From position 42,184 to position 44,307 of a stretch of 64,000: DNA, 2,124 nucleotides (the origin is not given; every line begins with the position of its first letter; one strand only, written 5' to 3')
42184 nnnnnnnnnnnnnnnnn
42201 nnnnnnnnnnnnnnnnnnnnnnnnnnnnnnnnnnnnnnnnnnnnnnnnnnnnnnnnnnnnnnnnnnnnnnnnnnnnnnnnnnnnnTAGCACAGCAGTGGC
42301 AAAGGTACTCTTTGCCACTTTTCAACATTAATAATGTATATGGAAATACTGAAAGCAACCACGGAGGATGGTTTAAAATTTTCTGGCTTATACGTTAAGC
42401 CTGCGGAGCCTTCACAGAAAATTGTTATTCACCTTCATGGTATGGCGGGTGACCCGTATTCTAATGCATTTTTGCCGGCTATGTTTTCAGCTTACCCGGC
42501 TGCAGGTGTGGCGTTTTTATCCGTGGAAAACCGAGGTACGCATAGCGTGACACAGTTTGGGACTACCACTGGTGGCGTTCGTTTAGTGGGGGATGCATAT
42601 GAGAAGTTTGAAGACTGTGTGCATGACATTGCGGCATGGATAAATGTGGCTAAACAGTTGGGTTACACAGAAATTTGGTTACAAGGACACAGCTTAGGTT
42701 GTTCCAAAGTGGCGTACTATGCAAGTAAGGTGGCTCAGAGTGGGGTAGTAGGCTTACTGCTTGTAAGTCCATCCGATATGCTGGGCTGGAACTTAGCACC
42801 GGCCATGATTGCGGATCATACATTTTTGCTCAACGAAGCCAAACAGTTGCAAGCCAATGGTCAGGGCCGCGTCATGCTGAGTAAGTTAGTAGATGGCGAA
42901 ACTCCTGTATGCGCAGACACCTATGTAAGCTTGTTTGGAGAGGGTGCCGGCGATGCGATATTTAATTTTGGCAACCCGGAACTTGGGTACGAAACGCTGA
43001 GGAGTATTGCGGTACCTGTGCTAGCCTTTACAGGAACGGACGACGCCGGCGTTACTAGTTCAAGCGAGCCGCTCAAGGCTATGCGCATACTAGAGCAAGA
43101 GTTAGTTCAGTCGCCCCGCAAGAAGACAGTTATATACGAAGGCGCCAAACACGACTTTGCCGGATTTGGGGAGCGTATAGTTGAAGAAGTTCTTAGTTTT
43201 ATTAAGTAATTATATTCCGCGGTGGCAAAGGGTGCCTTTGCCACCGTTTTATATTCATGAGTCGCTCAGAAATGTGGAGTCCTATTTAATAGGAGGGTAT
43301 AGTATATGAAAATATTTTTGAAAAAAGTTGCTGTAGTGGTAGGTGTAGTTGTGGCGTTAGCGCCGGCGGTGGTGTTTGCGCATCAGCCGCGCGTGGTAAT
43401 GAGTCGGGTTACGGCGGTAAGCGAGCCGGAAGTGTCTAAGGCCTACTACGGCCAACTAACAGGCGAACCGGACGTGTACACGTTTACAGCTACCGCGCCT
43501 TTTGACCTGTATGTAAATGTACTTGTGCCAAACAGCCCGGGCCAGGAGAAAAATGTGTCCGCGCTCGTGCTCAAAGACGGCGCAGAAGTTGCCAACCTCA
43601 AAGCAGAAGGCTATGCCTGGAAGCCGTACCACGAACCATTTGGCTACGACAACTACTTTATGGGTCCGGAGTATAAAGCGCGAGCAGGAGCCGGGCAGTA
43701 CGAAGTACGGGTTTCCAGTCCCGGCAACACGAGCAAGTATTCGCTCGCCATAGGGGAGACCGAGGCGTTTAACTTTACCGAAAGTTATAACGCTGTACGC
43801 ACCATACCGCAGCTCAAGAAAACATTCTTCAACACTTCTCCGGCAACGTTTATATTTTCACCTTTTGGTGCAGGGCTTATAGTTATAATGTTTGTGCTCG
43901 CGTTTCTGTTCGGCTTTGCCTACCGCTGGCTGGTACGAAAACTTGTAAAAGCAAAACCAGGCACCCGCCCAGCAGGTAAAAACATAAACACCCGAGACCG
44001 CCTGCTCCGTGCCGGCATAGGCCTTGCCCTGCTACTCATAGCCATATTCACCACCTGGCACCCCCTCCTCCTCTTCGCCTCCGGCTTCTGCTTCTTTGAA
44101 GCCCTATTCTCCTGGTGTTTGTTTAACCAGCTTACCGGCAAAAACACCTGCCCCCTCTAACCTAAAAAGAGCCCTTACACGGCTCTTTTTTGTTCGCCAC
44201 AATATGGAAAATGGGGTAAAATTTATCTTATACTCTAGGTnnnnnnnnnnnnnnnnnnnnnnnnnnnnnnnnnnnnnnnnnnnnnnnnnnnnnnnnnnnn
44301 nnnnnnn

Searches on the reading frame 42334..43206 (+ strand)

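Call 67: search_protein_families(library=pfam, proteins=[window:42334-43206:+], max_evalue=0.001)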
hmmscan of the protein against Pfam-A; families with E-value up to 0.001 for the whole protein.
window:42334-43206:+ (291 aa): 4 families
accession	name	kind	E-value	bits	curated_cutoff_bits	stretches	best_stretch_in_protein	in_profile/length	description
PF12146.15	Hydrolase_4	-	6.5e-08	32.6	27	1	27-167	3-132/239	Serine aminopeptidase, S33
PF00561.26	Abhydrolase_1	-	1.9e-06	28.2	25.8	1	31-155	3-112/245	alpha/beta hydrolase fold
PF08538.16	DUF1749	-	5.1e-05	23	24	1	90-290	85-298/299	Protein of unknown function (DUF1749)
PF06821.19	Ser_hydrolase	-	0.00014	22.2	22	1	112-158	55-102/172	Serine hydrolase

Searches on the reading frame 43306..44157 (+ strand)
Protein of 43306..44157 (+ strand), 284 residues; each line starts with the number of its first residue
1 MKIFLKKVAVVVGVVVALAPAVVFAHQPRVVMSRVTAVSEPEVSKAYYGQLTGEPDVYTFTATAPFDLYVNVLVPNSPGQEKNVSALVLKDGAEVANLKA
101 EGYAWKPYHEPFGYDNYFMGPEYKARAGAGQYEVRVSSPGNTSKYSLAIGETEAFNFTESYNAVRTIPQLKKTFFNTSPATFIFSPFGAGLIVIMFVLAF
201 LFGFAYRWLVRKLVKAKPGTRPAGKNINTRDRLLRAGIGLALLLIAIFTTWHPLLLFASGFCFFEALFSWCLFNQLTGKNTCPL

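Call 67: search_protein_families(library=pfam, proteins=[window:43306-44157:+], max_evalue=0.001)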
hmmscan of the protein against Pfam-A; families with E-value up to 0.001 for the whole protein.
window:43306-44157:+ (284 aa): 1 family
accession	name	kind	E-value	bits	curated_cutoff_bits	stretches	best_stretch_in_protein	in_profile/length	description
PF11127.14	YgaP-like_TM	-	2.5e-12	47.2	25.3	1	225-283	3-64/66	Inner membrane protein YgaP-like, transmembrane domain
